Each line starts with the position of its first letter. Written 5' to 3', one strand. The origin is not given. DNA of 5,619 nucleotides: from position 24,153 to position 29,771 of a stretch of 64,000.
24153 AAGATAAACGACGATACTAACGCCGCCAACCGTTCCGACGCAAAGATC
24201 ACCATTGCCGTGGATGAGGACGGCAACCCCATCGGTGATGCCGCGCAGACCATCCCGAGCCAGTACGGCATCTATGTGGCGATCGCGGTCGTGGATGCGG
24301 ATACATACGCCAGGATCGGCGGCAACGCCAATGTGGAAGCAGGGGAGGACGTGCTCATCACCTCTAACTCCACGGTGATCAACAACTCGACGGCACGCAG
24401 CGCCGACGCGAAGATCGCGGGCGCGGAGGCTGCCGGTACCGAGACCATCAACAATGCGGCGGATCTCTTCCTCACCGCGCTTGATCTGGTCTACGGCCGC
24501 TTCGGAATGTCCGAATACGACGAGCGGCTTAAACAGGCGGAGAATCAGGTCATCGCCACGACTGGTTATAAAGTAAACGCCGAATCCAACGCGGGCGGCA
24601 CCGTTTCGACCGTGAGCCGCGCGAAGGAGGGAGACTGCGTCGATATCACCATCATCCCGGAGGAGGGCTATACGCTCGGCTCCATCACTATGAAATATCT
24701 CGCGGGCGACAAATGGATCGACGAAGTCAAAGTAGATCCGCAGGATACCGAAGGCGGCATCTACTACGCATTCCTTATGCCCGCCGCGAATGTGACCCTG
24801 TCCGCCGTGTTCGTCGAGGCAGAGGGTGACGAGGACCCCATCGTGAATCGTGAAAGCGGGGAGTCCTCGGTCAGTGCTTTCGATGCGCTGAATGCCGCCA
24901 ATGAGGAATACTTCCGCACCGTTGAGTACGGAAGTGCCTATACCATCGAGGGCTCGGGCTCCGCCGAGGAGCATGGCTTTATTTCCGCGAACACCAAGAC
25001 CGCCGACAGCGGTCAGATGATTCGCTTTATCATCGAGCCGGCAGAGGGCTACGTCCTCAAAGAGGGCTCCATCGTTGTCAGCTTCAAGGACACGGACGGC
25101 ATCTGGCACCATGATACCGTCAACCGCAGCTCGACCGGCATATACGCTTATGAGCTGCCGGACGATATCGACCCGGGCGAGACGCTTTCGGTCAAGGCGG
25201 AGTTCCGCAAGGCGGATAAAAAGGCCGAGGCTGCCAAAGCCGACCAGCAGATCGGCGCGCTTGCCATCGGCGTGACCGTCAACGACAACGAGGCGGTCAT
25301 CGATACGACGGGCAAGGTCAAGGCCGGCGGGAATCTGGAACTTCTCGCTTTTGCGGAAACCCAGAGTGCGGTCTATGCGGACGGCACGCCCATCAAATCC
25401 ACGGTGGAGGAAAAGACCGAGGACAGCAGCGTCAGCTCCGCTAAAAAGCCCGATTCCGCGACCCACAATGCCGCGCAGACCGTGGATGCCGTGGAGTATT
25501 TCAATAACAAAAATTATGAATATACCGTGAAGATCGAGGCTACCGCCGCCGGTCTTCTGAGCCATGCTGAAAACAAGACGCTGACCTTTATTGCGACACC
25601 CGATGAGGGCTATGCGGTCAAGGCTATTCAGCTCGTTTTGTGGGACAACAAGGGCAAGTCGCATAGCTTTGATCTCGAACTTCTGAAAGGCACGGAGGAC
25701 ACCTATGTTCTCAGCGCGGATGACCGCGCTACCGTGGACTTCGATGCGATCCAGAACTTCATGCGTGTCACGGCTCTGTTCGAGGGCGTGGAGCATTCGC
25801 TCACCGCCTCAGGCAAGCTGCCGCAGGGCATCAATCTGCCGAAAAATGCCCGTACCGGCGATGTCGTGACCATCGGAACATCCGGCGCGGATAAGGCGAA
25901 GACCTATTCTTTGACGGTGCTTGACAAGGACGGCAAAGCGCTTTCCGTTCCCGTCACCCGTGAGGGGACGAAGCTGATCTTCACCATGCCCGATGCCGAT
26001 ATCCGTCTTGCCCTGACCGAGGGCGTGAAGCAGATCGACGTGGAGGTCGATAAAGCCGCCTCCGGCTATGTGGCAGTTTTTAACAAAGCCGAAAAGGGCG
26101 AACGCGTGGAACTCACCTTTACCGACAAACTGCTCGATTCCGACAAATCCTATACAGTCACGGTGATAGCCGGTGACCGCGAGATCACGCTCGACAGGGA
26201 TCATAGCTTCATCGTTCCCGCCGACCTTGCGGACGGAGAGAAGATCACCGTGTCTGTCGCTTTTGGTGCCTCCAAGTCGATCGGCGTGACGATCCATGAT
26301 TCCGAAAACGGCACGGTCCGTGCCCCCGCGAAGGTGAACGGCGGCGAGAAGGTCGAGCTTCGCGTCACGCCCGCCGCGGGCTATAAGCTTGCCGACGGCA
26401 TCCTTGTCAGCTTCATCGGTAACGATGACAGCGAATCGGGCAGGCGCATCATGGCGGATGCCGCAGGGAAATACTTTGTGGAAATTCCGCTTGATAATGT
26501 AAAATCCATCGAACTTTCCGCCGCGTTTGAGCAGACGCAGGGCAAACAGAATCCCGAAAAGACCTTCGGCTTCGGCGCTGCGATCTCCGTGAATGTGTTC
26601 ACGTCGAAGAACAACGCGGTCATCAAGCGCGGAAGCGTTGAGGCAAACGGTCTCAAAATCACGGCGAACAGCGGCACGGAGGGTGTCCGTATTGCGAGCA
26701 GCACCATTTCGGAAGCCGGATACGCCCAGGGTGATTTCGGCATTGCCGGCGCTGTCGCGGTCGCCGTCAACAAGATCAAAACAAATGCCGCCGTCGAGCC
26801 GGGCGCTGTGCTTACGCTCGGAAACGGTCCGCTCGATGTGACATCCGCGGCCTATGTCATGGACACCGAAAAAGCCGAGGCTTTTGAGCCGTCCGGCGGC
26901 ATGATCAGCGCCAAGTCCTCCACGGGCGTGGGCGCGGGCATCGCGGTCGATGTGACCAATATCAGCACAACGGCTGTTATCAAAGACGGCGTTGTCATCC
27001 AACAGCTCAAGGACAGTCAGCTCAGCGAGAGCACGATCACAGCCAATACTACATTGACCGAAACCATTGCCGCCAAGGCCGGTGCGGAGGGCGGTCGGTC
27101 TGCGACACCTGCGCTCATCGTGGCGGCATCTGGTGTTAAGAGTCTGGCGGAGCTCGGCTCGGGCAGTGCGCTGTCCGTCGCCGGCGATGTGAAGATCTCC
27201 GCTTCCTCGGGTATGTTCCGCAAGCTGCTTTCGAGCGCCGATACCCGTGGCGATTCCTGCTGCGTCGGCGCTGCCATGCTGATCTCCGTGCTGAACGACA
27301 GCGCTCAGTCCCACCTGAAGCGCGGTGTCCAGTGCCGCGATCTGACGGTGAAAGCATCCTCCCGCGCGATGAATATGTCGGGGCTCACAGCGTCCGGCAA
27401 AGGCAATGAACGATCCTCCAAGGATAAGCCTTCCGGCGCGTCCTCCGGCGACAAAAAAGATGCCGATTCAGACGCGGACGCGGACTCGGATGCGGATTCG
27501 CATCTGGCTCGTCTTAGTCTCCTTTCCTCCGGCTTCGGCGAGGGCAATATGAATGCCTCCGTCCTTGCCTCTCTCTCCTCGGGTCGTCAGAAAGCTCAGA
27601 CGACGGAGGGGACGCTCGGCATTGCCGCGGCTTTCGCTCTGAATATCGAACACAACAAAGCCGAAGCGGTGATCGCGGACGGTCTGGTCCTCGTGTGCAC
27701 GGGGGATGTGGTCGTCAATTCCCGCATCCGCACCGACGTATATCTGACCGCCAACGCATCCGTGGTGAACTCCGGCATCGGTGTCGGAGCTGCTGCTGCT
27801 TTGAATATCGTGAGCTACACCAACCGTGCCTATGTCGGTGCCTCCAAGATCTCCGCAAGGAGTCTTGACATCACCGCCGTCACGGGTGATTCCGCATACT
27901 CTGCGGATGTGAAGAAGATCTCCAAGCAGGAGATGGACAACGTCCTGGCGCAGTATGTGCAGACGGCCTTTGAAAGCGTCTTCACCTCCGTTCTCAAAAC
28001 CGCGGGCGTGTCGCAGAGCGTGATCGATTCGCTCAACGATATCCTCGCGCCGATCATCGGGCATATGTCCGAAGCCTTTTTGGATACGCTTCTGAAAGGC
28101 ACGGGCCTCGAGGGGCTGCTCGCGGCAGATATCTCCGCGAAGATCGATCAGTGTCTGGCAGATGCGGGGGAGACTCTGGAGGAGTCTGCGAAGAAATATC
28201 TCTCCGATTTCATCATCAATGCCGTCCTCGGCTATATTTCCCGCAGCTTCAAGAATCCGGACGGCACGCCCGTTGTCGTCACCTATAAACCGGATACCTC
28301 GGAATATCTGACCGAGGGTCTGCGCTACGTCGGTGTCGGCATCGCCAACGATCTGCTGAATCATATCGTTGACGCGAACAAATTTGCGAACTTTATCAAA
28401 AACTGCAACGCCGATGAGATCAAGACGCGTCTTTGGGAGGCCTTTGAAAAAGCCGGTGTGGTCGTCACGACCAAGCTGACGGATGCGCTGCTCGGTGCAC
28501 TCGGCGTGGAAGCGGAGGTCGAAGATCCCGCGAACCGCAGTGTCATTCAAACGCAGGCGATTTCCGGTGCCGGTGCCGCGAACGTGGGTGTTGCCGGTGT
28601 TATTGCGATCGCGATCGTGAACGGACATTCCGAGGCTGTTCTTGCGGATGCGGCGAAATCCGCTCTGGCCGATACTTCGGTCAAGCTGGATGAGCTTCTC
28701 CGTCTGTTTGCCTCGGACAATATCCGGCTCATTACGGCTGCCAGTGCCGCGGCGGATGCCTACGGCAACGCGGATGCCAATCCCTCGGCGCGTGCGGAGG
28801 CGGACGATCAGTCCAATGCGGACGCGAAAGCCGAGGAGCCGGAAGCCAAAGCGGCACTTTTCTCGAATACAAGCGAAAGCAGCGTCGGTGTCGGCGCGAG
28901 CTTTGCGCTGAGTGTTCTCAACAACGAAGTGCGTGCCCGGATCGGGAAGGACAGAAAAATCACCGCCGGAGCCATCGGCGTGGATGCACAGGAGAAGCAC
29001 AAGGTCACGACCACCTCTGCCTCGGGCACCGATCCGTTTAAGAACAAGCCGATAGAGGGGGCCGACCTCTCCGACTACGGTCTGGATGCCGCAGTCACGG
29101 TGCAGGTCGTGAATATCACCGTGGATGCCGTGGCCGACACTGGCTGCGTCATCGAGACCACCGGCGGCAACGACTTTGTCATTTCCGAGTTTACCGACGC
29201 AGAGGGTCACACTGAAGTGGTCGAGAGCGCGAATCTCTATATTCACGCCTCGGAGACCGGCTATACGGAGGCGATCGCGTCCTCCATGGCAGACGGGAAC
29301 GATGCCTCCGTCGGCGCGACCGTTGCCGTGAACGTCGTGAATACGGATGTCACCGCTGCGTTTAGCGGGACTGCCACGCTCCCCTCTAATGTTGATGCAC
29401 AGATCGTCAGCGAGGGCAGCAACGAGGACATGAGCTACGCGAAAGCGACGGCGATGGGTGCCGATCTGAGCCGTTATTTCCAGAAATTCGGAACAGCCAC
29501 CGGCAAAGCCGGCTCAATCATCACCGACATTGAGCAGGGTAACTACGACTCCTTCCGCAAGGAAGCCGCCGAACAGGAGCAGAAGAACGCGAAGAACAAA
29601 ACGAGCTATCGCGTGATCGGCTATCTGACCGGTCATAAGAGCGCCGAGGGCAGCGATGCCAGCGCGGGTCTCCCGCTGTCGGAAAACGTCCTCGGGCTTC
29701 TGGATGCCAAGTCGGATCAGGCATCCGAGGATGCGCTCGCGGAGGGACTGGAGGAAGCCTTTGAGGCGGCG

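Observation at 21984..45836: Single 23.85-kb ORF encoding a 7,950-aa giant surface protein with no recognisable anchor or dedicated export partners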

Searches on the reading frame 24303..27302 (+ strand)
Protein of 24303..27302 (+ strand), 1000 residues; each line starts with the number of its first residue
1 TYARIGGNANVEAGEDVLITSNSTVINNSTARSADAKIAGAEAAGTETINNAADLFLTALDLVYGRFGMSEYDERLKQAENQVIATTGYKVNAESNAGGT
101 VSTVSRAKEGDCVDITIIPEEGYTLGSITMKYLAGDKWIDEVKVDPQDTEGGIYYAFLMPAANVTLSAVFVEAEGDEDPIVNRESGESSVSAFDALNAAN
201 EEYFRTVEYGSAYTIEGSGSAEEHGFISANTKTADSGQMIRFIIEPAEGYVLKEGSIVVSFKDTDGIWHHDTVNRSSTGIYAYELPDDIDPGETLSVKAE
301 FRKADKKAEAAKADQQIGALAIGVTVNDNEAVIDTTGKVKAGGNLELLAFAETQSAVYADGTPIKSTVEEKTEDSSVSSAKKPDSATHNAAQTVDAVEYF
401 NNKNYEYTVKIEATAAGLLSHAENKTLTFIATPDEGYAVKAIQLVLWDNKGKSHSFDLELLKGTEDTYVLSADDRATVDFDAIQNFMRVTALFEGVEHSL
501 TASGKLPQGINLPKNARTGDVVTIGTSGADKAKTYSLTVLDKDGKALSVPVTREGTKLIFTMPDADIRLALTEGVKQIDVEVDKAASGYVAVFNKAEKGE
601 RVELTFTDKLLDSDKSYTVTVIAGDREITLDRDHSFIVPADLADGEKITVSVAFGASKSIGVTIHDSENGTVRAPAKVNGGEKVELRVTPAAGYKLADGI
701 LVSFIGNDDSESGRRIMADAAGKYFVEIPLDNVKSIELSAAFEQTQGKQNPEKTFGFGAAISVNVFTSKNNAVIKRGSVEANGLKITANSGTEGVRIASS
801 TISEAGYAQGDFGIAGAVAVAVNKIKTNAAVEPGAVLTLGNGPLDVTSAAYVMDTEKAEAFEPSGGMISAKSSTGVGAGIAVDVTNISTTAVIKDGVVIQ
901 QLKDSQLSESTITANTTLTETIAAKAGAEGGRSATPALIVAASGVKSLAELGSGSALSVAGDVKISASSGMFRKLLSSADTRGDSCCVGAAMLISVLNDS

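Call 5: search_protein_families(library=pfam, max_evalue=0.01, proteins=[window:24303-27302:+])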
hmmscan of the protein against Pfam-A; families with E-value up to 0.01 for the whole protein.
window:24303-27302:+ (1000 aa): 1 family
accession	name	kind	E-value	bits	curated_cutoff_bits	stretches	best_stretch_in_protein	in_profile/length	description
PF18998.6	Flg_new_2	-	2.8e-13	50.1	23.6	2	89-172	1-71/73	Divergent InlB B-repeat domain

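Call 6: search_protein_families(library=ncbifam, max_evalue=0.01, proteins=[window:24303-27302:+])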
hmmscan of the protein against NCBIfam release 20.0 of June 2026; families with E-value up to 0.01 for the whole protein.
window:24303-27302:+ (1000 aa): 0 families

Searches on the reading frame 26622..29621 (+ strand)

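Call 5: search_protein_families(library=pfam, max_evalue=0.01, proteins=[window:26622-29621:+])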
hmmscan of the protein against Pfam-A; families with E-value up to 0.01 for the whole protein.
window:26622-29621:+ (1000 aa): 0 families

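Call 6: search_protein_families(library=ncbifam, max_evalue=0.01, proteins=[window:26622-29621:+])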
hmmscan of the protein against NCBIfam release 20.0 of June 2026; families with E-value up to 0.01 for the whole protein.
window:26622-29621:+ (1000 aa): 1 family
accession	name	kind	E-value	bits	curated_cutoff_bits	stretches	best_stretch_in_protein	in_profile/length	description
NF012206.1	LktA_tand_53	repeat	8.5e-07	29.1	50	1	754-802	2-50/53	tandem repeat-containing filamentous protein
